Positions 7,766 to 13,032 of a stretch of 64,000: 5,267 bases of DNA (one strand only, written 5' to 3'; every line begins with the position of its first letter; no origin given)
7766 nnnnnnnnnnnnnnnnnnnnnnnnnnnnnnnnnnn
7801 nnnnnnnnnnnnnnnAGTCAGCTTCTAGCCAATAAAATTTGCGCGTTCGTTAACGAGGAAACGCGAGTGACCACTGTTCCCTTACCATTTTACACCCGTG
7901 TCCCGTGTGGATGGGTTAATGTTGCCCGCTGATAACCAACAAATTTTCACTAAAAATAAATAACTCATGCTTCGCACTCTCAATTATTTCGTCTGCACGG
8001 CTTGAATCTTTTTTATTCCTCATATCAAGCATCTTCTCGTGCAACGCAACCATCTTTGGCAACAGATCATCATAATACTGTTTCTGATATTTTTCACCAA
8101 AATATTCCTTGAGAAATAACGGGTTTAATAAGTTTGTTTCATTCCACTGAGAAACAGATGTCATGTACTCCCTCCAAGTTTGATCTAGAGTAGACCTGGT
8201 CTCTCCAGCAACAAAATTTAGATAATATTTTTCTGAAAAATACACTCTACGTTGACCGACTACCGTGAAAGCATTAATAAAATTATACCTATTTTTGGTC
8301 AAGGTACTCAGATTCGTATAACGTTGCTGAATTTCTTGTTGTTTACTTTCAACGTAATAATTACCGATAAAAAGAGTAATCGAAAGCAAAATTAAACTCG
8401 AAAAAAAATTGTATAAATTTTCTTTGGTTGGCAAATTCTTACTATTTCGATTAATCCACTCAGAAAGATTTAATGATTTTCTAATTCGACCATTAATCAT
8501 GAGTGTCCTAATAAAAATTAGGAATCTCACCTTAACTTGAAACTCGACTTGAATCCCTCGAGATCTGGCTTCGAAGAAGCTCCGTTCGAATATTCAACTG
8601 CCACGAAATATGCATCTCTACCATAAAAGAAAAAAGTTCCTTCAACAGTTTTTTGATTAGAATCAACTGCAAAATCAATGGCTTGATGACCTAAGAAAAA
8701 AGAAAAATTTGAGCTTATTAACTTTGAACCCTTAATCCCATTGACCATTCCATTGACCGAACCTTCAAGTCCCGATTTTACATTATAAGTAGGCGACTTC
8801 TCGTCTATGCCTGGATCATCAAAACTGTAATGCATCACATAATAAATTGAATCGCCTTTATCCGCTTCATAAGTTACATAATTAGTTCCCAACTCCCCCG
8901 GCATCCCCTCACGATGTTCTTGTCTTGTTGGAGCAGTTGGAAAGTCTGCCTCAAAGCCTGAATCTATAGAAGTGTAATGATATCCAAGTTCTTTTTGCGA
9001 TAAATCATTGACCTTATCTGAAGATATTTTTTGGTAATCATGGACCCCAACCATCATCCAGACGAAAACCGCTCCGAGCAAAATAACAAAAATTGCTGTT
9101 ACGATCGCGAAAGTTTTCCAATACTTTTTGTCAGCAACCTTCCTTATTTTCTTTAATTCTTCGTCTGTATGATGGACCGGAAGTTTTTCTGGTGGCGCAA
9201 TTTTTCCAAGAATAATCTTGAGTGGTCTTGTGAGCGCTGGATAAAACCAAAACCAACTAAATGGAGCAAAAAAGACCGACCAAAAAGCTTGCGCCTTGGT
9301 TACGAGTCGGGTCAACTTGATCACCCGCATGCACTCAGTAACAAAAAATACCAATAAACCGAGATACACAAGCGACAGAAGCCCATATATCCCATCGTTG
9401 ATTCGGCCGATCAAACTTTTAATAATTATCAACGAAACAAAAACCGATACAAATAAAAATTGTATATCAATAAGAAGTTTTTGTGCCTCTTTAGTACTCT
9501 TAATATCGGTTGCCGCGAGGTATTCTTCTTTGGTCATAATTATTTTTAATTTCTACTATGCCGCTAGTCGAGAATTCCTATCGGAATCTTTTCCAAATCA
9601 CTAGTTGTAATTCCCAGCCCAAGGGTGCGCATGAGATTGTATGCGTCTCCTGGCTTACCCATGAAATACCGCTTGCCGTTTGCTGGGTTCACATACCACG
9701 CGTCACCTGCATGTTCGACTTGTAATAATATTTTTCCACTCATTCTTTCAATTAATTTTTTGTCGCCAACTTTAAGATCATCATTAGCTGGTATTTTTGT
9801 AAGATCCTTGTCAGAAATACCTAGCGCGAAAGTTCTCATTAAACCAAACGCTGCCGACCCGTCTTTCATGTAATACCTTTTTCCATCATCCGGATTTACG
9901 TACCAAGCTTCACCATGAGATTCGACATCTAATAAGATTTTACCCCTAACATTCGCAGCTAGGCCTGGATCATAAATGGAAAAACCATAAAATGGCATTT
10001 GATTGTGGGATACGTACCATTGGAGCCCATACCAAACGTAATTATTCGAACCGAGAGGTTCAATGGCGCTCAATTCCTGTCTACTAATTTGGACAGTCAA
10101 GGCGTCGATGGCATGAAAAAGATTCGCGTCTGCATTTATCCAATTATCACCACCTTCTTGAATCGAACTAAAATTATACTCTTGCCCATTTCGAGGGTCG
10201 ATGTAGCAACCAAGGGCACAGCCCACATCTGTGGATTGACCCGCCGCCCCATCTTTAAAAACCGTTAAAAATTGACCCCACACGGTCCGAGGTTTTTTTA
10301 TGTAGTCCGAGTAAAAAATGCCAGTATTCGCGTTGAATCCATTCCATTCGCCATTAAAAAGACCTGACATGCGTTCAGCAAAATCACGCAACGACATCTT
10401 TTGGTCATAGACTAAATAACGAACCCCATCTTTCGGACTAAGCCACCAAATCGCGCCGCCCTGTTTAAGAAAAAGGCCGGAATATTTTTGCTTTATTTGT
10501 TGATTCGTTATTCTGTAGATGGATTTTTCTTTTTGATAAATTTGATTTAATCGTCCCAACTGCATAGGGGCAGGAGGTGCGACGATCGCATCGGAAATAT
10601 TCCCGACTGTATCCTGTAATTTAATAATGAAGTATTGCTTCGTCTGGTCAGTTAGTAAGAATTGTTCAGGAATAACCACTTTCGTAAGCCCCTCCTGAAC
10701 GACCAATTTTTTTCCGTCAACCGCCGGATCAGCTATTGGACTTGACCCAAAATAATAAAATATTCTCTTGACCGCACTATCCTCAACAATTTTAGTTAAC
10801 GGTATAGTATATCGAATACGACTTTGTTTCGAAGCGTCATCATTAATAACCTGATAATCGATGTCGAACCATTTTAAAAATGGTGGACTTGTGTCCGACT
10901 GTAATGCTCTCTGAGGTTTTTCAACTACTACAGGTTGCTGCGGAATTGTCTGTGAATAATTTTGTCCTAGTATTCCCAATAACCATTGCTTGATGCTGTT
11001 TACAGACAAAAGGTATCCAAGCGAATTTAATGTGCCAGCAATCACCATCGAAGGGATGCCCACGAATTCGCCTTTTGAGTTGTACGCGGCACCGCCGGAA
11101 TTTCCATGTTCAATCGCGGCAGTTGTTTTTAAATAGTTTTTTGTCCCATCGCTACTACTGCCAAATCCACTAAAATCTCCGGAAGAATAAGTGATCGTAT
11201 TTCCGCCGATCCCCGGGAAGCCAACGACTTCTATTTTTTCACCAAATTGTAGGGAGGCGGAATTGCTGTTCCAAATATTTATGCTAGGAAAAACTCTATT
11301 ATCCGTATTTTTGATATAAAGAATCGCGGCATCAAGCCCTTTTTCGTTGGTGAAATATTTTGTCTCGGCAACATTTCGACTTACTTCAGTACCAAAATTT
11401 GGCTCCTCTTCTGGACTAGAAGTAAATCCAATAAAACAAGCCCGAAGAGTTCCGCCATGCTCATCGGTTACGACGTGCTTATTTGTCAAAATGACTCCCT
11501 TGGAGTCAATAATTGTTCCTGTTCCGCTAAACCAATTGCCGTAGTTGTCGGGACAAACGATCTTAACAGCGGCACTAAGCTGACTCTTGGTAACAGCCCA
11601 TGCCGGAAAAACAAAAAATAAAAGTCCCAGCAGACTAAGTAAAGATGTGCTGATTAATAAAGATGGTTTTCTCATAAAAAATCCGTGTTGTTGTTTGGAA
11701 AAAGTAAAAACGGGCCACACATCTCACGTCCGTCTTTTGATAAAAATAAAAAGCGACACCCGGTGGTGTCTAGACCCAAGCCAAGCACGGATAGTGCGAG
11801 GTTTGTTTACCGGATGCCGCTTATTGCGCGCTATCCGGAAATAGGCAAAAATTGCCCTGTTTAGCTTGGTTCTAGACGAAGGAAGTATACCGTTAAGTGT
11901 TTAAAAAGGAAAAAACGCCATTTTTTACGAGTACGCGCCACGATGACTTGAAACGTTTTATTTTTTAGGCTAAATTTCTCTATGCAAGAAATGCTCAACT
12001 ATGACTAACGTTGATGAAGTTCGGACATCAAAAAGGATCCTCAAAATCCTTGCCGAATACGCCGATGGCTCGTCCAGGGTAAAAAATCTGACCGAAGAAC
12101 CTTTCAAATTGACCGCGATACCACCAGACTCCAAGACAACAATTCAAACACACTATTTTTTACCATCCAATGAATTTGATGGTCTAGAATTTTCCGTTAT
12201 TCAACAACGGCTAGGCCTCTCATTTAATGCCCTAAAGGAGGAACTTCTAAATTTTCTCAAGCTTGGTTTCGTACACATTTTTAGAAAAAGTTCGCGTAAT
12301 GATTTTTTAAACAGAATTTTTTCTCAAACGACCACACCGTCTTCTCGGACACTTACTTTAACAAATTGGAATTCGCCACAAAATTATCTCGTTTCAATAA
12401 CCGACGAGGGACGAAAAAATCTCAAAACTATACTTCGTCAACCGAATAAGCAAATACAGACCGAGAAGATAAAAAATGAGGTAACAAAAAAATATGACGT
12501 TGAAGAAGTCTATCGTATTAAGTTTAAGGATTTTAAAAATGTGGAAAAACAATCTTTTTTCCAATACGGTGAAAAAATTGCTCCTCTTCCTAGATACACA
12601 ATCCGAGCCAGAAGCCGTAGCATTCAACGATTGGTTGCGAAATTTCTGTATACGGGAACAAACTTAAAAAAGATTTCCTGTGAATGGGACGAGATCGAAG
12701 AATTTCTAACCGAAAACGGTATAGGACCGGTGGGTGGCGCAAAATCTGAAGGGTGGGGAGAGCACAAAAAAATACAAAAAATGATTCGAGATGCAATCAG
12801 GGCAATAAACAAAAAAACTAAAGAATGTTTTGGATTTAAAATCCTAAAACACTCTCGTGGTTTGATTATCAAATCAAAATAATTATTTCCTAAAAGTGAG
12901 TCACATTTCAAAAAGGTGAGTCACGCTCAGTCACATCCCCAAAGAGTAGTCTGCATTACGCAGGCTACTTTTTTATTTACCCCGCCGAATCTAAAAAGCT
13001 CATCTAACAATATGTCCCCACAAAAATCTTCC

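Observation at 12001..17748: Integrative element abutting tRNA-Ser(TGA): Prim-Pol/P4-type primase, excisionase and tyrosine integrase, with the integrase on the 5' side of an intact tRNA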

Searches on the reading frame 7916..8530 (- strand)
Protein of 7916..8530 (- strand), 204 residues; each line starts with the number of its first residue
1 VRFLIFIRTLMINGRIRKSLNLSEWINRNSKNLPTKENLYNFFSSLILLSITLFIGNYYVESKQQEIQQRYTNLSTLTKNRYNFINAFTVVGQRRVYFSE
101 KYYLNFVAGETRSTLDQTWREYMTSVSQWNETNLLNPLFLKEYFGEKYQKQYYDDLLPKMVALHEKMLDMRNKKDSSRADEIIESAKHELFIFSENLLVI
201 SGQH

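Call 7: search_protein_families(library=pfam, proteins=[window:7916-8530:-], max_evalue=0.01)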
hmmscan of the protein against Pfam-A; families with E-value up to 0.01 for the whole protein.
window:7916-8530:- (204 aa): 0 families

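Call 39: search_protein_families(library=padloc, proteins=[window:7916-8530:-], max_evalue=0.01)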
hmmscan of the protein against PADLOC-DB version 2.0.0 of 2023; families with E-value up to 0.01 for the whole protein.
window:7916-8530:- (204 aa): 1 family
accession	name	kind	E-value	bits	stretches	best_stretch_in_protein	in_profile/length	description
PDLC03819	RTasSLATT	-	0.0013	16.5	1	29-80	52-102/176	DRT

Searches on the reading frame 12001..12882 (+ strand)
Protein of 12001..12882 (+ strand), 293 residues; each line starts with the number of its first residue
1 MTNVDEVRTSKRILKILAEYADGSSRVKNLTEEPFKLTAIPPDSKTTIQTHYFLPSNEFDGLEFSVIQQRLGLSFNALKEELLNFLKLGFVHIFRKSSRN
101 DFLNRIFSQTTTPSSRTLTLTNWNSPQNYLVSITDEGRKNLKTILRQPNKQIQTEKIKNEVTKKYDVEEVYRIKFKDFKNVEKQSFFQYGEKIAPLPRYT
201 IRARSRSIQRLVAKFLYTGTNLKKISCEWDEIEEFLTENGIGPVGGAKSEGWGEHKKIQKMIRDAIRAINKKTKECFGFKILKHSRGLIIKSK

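Call 6: search_protein_families(library=pfam, proteins=[window:12001-12882:+], max_evalue=0.01)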
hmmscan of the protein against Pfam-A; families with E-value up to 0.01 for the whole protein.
window:12001-12882:+ (293 aa): 0 families

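Call 40: search_protein_families(library=phrogs, proteins=[window:12001-12882:+], max_evalue=0.001)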
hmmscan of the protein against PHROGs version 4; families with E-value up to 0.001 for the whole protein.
window:12001-12882:+ (293 aa): 0 families

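Call 57: search_protein_families(library=ncbifam, proteins=[window:12001-12882:+], max_evalue=0.001)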
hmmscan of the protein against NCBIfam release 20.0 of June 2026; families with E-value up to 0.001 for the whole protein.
window:12001-12882:+ (293 aa): 0 families

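Call 73: search_protein_families(library=pfam, proteins=[window:12001-12882:+], max_evalue=1)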
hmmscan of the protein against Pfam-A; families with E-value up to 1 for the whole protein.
window:12001-12882:+ (293 aa): 1 family
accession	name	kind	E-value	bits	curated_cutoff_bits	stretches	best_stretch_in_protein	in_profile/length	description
PF17190.9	RecG_N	-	0.066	14.4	23.1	1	144-215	13-84/89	RecG N-terminal helical domain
